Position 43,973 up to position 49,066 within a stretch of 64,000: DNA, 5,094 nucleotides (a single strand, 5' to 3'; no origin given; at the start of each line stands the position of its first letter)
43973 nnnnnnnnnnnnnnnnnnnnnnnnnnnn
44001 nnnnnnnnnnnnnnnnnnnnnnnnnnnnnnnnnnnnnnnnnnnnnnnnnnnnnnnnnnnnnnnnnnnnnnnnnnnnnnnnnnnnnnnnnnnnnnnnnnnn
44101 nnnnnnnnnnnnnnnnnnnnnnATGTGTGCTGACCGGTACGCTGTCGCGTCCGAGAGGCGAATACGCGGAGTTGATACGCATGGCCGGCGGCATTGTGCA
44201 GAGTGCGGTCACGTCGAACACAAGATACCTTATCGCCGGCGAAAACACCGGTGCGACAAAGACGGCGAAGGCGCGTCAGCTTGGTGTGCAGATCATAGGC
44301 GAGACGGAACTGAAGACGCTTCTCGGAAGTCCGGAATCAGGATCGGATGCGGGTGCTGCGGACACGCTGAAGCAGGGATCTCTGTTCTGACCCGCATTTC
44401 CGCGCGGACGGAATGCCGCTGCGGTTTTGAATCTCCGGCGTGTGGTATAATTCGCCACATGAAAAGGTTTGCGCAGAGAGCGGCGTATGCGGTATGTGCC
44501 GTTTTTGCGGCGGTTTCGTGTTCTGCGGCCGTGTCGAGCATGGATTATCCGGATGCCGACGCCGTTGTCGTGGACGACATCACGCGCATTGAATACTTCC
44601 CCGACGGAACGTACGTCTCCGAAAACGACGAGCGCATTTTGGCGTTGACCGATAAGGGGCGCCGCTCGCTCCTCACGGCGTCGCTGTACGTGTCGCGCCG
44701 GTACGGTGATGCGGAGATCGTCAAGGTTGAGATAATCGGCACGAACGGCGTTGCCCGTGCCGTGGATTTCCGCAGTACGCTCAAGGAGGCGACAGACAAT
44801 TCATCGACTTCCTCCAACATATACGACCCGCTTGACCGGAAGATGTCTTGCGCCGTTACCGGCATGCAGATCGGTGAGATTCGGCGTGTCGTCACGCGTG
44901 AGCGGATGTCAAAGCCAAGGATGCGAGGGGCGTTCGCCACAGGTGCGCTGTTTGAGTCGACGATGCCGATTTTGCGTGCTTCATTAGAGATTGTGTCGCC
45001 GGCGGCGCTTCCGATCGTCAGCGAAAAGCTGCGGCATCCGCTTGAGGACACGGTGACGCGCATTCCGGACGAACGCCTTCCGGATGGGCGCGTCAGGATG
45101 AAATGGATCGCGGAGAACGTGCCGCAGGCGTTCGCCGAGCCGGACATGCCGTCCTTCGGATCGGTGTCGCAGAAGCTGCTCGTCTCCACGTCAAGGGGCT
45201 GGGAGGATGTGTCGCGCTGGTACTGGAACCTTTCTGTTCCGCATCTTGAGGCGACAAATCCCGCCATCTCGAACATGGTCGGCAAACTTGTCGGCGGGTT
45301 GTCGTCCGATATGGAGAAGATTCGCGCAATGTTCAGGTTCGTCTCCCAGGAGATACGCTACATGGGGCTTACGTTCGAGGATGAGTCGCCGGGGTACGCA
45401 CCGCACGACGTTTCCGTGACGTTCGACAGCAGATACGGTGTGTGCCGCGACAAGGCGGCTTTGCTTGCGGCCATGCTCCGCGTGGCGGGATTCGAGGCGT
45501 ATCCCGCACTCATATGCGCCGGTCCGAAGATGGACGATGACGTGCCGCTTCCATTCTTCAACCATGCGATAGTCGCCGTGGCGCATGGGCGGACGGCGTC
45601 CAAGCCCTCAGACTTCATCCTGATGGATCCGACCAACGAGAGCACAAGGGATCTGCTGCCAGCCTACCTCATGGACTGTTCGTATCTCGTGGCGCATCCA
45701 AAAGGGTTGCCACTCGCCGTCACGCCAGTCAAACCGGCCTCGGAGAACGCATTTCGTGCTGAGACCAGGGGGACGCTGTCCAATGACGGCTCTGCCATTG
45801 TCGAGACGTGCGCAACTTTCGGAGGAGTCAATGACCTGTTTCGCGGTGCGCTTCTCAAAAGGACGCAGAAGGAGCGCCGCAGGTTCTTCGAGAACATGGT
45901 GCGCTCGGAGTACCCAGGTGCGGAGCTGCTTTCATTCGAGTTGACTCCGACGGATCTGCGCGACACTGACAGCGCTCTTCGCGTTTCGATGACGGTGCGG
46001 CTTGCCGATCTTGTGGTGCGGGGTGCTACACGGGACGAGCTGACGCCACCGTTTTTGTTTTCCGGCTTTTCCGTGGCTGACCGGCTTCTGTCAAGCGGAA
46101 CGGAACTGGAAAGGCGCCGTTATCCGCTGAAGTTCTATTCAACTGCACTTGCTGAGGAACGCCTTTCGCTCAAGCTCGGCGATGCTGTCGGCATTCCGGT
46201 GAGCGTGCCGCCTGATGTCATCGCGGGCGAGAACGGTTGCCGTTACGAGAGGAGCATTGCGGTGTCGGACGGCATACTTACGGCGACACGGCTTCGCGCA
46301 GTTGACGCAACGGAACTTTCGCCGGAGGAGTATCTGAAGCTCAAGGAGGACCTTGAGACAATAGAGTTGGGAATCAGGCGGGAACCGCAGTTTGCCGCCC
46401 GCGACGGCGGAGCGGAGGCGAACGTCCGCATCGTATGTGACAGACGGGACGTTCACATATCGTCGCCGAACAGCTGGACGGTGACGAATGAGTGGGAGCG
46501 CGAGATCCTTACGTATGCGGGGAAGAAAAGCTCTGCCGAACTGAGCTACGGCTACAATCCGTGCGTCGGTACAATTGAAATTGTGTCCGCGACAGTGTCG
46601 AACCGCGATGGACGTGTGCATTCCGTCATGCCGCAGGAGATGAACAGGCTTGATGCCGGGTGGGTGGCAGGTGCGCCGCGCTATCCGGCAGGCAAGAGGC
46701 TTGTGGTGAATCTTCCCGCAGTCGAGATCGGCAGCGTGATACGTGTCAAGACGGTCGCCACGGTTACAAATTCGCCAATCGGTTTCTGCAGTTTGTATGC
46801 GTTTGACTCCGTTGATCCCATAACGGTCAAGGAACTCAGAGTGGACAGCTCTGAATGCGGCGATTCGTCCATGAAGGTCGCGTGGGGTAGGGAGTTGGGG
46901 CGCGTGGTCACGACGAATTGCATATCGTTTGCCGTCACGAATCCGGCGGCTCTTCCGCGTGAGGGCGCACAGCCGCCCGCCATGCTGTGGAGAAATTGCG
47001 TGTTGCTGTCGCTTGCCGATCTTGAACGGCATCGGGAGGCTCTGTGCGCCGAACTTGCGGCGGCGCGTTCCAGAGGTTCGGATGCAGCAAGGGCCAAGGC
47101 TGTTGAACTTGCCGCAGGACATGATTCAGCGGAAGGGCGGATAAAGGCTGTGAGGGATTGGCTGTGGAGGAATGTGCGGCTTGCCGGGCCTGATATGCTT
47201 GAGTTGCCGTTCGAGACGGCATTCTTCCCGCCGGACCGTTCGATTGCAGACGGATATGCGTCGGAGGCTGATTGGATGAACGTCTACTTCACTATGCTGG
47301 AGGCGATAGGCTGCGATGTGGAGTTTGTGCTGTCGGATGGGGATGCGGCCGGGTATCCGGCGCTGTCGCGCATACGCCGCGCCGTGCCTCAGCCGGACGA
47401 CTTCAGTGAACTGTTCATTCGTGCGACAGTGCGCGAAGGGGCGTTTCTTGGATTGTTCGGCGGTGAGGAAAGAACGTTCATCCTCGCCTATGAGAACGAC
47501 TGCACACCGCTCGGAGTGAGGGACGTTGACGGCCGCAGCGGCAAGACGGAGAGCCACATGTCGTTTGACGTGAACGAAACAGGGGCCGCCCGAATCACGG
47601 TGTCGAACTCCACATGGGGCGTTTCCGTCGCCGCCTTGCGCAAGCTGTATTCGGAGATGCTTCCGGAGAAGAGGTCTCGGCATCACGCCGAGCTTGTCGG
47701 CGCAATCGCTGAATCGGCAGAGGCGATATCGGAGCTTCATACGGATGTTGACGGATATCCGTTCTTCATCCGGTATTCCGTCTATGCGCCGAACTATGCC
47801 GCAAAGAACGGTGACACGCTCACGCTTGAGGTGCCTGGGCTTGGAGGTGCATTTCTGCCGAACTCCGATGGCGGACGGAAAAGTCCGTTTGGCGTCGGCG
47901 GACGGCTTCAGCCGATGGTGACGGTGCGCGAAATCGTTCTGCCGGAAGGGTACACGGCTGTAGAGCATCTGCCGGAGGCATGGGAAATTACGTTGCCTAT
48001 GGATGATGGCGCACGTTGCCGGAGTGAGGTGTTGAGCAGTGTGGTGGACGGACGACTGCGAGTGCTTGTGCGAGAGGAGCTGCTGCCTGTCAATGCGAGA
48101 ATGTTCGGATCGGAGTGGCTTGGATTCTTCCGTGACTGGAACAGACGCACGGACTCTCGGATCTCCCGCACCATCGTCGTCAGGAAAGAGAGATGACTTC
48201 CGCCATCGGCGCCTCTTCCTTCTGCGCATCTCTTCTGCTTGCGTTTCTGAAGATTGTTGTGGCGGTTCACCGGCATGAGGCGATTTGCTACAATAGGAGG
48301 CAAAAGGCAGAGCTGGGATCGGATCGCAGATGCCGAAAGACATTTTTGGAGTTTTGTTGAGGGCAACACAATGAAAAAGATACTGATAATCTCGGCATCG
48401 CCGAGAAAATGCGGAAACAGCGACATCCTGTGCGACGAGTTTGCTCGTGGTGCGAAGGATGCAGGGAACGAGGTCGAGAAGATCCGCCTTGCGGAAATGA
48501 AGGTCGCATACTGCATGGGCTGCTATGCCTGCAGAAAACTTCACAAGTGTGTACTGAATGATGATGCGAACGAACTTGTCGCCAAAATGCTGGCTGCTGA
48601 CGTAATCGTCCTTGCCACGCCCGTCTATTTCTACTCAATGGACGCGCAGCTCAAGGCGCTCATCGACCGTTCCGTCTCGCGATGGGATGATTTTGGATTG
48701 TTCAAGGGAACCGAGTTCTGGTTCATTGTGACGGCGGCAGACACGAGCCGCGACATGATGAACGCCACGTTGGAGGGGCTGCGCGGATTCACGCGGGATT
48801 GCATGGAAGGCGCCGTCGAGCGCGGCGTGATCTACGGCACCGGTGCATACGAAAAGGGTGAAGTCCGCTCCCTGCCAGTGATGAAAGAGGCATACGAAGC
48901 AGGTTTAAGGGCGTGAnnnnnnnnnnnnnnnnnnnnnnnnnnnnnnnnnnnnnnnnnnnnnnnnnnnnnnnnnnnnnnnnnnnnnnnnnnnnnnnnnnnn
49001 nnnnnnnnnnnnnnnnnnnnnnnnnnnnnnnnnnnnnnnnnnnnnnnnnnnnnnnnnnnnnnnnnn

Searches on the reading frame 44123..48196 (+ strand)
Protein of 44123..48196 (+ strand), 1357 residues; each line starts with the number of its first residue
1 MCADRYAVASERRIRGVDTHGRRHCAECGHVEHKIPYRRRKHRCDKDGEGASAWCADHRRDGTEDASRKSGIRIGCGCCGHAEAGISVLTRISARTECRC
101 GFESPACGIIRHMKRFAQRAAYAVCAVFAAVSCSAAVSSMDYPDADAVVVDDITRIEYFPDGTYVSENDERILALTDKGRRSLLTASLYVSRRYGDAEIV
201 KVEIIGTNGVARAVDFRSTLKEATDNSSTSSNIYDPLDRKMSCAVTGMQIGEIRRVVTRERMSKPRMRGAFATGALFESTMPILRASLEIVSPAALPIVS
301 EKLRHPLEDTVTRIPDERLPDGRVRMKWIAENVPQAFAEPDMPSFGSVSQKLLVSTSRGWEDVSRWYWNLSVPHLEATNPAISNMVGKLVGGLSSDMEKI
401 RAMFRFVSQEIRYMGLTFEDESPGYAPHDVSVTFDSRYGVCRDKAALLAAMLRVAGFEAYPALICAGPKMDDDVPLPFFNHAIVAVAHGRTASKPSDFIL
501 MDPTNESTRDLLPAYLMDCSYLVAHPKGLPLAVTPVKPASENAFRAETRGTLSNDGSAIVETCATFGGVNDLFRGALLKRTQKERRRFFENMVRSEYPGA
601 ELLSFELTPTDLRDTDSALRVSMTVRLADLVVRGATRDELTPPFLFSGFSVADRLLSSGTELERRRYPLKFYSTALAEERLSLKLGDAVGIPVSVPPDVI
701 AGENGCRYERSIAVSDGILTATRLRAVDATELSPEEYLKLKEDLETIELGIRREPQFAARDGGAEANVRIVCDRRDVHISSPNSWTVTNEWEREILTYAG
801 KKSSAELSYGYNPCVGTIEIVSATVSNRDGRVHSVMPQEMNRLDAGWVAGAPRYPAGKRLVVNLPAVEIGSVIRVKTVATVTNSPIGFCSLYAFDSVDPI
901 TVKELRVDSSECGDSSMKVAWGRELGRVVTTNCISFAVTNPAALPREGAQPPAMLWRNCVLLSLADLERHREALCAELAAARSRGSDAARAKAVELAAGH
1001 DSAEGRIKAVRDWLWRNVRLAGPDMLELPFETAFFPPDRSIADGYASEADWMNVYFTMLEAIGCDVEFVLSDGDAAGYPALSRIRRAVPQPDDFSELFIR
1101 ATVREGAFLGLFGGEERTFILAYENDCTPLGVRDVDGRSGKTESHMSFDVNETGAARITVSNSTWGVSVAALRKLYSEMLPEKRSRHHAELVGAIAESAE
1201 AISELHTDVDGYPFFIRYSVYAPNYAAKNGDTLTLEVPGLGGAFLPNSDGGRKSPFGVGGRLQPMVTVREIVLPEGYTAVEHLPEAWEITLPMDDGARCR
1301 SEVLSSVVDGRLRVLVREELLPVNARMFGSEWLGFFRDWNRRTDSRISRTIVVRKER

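Call 9: search_protein_families(library=pfam, proteins=[window:44123-48196:+], max_evalue=0.001)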
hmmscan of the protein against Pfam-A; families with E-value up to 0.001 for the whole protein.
window:44123-48196:+ (1357 aa): 2 families
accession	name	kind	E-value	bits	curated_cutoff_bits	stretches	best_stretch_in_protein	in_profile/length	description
PF12969.12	DUF3857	-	1.4e-20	74.5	24.6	2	783-900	3-122/170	Domain of Unknown Function with PDB structure (DUF3857)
PF01841.26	Transglut_core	-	1e-09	39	23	1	386-459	4-72/108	Transglutaminase-like superfamily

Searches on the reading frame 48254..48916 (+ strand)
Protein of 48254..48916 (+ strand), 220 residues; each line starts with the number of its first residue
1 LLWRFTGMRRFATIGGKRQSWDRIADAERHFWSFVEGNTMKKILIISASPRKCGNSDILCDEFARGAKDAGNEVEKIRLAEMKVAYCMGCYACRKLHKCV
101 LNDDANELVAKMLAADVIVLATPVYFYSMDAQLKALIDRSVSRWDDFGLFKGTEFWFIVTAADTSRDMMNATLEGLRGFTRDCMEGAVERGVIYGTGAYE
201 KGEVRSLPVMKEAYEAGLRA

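Call 9: search_protein_families(library=pfam, proteins=[window:48254-48916:+], max_evalue=0.001)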
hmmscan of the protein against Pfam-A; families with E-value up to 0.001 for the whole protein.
window:48254-48916:+ (220 aa): 2 families
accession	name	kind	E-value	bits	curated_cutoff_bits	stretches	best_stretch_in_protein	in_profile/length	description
PF03358.20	FMN_red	-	2.5e-22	79.6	24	1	42-162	2-116/152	NADPH-dependent FMN reductase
PF02525.22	Flavodoxin_2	-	2.7e-17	63.6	27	1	41-164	1-137/198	Flavodoxin-like fold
